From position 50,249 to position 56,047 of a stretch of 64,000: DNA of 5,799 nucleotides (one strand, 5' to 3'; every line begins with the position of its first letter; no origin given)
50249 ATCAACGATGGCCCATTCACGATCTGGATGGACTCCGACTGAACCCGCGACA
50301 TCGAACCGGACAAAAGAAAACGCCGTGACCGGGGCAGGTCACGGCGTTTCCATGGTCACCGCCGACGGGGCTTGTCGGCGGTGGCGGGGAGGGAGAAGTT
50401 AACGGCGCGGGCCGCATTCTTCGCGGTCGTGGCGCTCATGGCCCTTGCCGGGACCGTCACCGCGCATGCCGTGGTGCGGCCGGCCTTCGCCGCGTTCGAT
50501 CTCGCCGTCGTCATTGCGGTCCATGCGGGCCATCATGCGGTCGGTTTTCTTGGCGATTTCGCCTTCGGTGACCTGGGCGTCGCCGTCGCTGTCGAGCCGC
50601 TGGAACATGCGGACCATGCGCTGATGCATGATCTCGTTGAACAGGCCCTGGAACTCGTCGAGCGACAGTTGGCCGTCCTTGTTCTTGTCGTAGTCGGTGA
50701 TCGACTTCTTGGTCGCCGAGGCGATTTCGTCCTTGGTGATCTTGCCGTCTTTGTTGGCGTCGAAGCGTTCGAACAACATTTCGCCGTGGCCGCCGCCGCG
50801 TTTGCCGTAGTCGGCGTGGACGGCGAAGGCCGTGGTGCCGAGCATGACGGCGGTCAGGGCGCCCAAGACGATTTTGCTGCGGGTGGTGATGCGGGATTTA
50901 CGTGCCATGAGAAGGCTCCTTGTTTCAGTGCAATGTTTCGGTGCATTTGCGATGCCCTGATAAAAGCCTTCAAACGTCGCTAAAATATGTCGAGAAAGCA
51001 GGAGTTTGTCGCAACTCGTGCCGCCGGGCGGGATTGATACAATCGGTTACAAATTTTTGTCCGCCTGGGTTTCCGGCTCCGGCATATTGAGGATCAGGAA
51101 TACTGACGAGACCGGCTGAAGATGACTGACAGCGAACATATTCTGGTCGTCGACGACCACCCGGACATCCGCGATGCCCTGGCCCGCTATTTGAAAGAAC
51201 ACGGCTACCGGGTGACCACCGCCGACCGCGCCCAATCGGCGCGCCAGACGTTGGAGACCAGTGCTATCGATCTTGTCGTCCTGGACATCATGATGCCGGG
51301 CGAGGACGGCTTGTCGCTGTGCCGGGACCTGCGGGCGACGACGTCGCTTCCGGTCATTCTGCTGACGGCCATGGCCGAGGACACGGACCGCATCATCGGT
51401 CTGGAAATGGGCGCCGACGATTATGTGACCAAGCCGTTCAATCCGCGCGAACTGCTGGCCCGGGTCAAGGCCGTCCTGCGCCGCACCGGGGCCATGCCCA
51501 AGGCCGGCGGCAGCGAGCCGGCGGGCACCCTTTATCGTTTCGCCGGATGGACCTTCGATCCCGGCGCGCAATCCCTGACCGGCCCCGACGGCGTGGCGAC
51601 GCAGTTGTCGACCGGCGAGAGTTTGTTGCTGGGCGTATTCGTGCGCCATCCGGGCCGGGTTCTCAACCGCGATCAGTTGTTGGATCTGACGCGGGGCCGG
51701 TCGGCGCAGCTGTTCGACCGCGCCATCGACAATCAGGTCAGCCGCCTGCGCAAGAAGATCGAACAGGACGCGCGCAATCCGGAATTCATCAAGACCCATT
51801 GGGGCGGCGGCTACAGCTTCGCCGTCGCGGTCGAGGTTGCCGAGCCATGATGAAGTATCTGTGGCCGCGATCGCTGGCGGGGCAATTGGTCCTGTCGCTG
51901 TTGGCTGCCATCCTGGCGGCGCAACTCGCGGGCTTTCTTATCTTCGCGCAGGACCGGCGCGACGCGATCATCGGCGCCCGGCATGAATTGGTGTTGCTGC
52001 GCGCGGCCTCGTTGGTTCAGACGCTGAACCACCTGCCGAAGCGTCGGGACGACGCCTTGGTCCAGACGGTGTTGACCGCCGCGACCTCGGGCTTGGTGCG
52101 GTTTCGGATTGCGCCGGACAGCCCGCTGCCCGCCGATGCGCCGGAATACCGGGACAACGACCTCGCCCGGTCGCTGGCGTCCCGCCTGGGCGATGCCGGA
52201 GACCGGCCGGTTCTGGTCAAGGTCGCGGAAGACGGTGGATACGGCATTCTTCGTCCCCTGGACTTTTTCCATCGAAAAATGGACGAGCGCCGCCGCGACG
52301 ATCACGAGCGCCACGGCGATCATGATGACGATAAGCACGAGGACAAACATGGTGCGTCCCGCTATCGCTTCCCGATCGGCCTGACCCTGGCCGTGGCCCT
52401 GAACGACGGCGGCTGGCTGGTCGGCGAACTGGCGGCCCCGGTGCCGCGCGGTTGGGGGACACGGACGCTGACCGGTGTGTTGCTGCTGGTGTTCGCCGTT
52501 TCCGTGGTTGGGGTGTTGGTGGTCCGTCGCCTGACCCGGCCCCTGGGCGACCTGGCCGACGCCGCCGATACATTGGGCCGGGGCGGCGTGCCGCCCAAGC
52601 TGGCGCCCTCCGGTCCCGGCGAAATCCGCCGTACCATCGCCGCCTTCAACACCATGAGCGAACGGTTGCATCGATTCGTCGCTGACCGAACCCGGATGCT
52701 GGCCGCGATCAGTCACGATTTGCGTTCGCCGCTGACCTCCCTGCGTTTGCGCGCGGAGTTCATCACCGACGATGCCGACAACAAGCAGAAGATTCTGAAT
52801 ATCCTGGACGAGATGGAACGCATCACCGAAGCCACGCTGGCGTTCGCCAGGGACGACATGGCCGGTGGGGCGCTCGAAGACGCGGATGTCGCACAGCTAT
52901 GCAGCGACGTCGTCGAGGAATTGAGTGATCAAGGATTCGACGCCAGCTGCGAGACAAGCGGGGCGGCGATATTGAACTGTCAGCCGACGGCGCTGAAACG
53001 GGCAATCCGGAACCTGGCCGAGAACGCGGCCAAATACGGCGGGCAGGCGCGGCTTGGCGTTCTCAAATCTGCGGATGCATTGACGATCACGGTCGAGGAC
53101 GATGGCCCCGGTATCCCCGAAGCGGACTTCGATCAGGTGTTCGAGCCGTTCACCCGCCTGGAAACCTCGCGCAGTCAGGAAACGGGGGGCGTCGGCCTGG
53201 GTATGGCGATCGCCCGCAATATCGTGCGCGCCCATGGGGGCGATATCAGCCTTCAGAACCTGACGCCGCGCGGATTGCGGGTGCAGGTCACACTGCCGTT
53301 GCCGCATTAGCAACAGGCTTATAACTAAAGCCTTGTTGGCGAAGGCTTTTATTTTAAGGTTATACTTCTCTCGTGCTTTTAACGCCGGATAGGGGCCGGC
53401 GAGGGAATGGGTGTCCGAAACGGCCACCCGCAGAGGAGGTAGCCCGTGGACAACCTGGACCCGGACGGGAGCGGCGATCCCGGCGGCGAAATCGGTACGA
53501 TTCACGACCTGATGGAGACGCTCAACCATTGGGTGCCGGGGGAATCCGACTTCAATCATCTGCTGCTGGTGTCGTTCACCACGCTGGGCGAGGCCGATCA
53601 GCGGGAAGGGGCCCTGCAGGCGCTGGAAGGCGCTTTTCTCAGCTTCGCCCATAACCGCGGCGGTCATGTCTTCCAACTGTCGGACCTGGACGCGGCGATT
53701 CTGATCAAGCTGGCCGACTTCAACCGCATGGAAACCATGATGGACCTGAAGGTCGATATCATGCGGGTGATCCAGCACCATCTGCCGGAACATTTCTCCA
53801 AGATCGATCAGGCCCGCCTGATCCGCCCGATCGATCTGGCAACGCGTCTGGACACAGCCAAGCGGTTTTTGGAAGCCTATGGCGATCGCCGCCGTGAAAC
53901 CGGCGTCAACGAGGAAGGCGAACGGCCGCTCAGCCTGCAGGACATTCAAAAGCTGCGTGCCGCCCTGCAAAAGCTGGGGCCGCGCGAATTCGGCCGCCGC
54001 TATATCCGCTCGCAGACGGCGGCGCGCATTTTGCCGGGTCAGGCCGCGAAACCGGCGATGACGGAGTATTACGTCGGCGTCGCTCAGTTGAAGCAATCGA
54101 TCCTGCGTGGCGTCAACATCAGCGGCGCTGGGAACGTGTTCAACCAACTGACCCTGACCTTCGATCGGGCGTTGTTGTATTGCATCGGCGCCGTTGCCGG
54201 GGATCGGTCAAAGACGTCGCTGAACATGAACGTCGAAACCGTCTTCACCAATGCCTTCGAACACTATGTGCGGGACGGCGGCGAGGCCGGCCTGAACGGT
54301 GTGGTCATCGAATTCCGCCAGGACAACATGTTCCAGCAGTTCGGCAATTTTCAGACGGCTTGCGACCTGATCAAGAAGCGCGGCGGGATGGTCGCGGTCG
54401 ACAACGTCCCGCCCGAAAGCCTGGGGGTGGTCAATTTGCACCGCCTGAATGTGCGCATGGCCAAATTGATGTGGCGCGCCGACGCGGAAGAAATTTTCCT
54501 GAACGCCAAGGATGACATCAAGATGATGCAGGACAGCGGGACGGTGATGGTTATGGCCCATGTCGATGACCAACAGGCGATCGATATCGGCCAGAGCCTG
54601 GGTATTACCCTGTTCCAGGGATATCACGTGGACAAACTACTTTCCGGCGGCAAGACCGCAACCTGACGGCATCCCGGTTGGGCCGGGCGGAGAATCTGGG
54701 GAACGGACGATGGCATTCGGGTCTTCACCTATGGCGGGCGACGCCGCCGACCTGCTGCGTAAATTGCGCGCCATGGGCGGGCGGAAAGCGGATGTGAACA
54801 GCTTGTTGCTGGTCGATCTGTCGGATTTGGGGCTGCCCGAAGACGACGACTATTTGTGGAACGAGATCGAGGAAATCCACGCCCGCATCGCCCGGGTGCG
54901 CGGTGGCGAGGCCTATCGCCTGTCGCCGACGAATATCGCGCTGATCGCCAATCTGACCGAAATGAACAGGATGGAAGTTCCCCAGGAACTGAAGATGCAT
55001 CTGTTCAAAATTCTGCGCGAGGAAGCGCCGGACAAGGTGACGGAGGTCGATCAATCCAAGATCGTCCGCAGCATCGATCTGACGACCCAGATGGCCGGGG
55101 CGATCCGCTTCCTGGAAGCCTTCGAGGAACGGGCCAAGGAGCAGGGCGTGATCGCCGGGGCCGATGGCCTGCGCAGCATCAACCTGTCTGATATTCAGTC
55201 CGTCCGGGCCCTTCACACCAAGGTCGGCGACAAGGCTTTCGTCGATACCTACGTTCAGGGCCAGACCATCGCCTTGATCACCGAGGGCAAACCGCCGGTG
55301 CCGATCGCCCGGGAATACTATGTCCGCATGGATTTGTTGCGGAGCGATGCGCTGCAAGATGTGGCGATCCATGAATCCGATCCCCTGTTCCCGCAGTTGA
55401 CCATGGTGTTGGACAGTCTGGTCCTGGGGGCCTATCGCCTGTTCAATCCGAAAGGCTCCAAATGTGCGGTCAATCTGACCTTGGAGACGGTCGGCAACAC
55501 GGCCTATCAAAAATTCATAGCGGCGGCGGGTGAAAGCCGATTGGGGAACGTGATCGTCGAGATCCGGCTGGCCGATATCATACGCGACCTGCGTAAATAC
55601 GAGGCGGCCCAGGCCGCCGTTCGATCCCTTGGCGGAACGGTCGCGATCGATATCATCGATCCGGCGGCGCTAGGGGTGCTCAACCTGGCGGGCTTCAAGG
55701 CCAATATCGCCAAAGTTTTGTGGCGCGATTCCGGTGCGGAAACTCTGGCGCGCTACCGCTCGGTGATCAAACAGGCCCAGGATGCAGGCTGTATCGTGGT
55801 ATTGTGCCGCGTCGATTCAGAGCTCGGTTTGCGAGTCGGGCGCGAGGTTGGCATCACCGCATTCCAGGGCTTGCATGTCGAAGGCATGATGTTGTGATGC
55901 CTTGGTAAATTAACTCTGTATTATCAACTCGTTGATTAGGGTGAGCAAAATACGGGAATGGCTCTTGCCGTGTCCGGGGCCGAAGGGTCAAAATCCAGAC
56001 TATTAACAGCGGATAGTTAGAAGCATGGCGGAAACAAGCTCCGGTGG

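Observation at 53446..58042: Three tandem paralogs of a sensor-less, degenerate GGDEF-like/EAL-like protein followed by a secreted DUF2927-like protein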

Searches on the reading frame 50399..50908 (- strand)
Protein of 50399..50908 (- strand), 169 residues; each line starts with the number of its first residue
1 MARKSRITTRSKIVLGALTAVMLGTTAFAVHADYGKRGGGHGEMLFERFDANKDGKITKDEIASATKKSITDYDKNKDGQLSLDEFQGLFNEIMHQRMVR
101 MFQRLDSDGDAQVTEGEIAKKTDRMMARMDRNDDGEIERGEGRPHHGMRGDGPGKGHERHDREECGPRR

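Call 3: search_protein_families(library=pfam, proteins=[window:50399-50908:-], max_evalue=1)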
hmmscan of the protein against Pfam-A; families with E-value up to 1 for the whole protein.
window:50399-50908:- (169 aa): 11 families
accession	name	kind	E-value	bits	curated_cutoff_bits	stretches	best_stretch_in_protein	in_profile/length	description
PF00036.39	EF-hand_1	-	8.2e-17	59.9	25.4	4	67-91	3-27/29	EF hand domain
PF13405.12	EF-hand_6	-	2.2e-14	52.2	25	2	44-65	4-25/30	EF-hand domain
PF13202.12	EF-hand_5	-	6.4e-14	51.1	25.9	2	45-62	4-21/25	EF hand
PF13499.12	EF-hand_7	-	1.6e-12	48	30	2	44-90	6-66/67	EF-hand domain pair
PF10591.15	SPARC_Ca_bdg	-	0.0011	19.7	22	1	73-118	63-110/113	Secreted protein acidic and rich in cysteine Ca binding region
PF13833.12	EF-hand_8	-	0.0014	18.7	28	1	44-67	29-52/54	EF-hand domain pair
PF22592.2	FCaBP_EF-hand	-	0.0016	19.2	27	0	45-65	20-40/93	FCaBP EF-hand domain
PF16193.11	AAA_assoc_2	-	0.0085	16.8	34.3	1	45-78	33-67/81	AAA C-terminal domain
PF23657.1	DUF7151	-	0.14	12.5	27.2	0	74-87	27-40/46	Domain of unknown function (DUF7151)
PF06226.18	DUF1007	-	0.29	11.5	27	0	60-96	45-79/211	Protein of unknown function (DUF1007)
PF00404.24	Dockerin_1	-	0.69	10.6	22.9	0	47-60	34-47/57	Dockerin type I domain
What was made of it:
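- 50399..50908 (-): Secreted EF-hand (4 motifs) protein, divergent from the two-component genes. It is part of the clade-specific insertion upstream of the triplet. Pfam EF-hand_1/5/6/7 (call 3).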

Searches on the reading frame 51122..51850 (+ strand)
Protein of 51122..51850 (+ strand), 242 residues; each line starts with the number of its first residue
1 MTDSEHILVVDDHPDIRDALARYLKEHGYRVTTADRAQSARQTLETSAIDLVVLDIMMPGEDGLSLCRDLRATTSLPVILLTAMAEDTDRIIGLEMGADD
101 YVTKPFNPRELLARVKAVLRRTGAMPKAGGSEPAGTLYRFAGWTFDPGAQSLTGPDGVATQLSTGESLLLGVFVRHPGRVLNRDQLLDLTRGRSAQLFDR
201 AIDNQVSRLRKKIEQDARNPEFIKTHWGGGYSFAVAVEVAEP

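Call 3: search_protein_families(library=pfam, proteins=[window:51122-51850:+], max_evalue=1)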
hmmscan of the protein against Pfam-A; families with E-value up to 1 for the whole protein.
window:51122-51850:+ (242 aa): 8 families
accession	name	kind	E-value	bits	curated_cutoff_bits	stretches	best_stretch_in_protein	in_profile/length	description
PF00072.30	Response_reg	-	4.8e-33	114.1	30.2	1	7-116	1-111/111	Response regulator receiver domain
PF00486.34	Trans_reg_C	-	1.1e-19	70.7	26.2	1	160-233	4-77/77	Transcriptional regulatory protein, C terminal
PF23198.2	PDE8A_N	-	0.0015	18.9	29.6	1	7-83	13-90/147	PDE8A-like, N-terminal domain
PF21695.3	GlnR_1st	-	0.0032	17.8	27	1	29-116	24-108/111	Transcription regulator GlnR, N-terminal domain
PF03709.21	OKR_DC_1_N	-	0.019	15.6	29.3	1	19-83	8-71/111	Orn/Lys/Arg decarboxylase, N-terminal domain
PF01370.27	Epimerase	-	0.057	13.3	20.9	1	19-57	13-51/240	NAD dependent epimerase/dehydratase family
PF20161.5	VpsR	-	0.12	12.5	23.7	1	8-58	14-61/121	VpsR domain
PF19266.4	CIS_tube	-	0.21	11.8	27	1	171-233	53-118/158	Contractile injection system tube protein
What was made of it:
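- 51122..51850 (+): OmpR-family response regulator (REC + Trans_reg_C). Pfam 114 and 71 bits (call 3).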

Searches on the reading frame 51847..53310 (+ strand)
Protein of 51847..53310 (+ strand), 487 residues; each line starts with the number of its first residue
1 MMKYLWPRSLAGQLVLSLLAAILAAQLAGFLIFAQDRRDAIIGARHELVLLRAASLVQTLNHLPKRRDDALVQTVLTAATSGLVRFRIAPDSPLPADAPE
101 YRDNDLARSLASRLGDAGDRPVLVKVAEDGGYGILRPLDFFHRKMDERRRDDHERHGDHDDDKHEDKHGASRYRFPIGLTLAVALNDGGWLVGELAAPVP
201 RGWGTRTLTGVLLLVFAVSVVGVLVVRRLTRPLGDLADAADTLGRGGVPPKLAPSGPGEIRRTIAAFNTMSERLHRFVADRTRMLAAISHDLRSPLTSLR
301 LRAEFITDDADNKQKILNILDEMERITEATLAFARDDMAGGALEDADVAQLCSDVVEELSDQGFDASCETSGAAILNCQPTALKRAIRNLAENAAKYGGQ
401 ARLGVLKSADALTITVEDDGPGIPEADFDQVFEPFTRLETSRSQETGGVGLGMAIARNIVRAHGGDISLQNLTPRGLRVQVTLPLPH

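Call 55: search_protein_families(library=pfam, proteins=[window:51847-53310:+], max_evalue=0.001)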
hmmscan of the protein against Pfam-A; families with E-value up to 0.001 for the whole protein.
window:51847-53310:+ (487 aa): 3 families
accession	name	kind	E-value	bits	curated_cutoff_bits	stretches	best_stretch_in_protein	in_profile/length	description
PF02518.31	HATPase_c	-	5.1e-26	91.7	26.4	1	380-486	3-110/111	Histidine kinase-, DNA gyrase B-, and HSP90-like ATPase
PF00672.30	HAMP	-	3.3e-12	47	25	1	224-275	1-52/53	HAMP domain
PF00512.31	HisKA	-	4.5e-09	36.7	26.9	1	281-335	2-62/66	His Kinase A (phospho-acceptor) domain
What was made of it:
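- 51847..53310 (+): Membrane histidine kinase (HAMP-HisKA-HATPase_c) with a His/Asp-rich stretch ahead of the HAMP domain. Pfam (call 55).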

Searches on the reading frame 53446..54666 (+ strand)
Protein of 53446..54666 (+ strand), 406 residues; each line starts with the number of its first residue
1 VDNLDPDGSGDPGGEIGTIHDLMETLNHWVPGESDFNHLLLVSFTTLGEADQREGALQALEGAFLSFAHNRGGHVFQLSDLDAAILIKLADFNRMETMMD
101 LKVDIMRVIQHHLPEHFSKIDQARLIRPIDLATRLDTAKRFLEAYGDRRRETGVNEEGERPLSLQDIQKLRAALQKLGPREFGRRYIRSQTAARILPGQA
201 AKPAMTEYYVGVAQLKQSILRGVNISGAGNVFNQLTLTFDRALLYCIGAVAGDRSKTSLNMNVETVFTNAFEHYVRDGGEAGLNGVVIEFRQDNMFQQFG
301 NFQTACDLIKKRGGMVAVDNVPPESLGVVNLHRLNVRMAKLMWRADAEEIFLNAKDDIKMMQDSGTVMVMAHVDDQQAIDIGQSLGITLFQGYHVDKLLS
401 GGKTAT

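Call 3: search_protein_families(library=pfam, proteins=[window:53446-54666:+], max_evalue=1)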
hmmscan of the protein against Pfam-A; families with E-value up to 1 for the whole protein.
window:53446-54666:+ (406 aa): 1 family
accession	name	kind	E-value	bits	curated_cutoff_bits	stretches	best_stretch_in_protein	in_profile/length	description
PF00563.25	EAL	-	5.8e-07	29.6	31.3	1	258-395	88-233/236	EAL domain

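Call 4: search_protein_families(library=ncbifam, proteins=[window:53446-54666:+], max_evalue=1)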
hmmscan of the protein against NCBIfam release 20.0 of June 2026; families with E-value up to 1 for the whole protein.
window:53446-54666:+ (406 aa): 2 families
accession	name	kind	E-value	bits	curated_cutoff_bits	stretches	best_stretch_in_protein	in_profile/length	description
NF008281.1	PRK11059.1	equivalog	0.0067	14.7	663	1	253-341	475-567/633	RNase E specificity factor CsrD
NF038299.1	EPS_HpsN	equivalog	0.1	11.5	425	1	190-242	131-187/317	hormogonium polysaccharide biosynthesis glycosyltransferase HpsN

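Call 6: search_solved_structures(query=window:53446-54663:+, max_evalue=1, show_alignments=2)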
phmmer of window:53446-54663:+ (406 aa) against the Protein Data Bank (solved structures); distinct sequences matched with E-value up to 1: 0.

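Call 89: search_protein_families(library=padloc, proteins=[window:53446-54663:+], max_evalue=0.01)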
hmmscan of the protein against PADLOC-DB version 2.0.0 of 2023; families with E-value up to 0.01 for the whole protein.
window:53446-54663:+ (406 aa): 0 families

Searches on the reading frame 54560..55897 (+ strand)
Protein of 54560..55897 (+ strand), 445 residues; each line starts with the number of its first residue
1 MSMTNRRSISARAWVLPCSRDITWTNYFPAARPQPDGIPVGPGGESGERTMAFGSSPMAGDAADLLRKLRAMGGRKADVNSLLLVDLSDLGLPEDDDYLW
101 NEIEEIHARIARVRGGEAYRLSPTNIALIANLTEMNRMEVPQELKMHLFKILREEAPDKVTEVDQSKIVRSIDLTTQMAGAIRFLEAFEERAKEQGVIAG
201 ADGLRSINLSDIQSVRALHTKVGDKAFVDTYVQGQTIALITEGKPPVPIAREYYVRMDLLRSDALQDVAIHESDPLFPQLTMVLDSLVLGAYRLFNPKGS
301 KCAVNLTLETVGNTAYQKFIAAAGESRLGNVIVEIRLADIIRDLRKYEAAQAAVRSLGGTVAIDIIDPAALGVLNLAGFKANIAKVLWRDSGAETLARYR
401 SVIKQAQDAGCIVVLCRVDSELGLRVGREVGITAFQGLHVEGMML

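Call 3: search_protein_families(library=pfam, proteins=[window:54560-55897:+], max_evalue=1)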
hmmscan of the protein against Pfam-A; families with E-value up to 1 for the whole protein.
window:54560-55897:+ (445 aa): 2 families
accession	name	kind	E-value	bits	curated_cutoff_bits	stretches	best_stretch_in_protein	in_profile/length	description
PF00563.25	EAL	-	1.6e-05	24.8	31.3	1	287-440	70-233/236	EAL domain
PF24735.1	DUF7686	-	0.18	12.2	24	1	155-194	2-41/73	Domain of unknown function (DUF7686)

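Call 4: search_protein_families(library=ncbifam, proteins=[window:54560-55897:+], max_evalue=1)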
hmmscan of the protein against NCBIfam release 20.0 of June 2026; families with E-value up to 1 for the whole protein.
window:54560-55897:+ (445 aa): 1 family
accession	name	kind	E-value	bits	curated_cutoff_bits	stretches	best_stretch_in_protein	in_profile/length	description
NF001527.0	PRK00364.1-2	subfamily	0.062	13.5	120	1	166-238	9-76/96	co-chaperone GroES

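Call 89: search_protein_families(library=padloc, proteins=[window:54710-55894:+], max_evalue=0.01)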
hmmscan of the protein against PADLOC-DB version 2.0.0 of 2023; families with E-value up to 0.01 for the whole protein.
window:54710-55894:+ (395 aa): 0 families
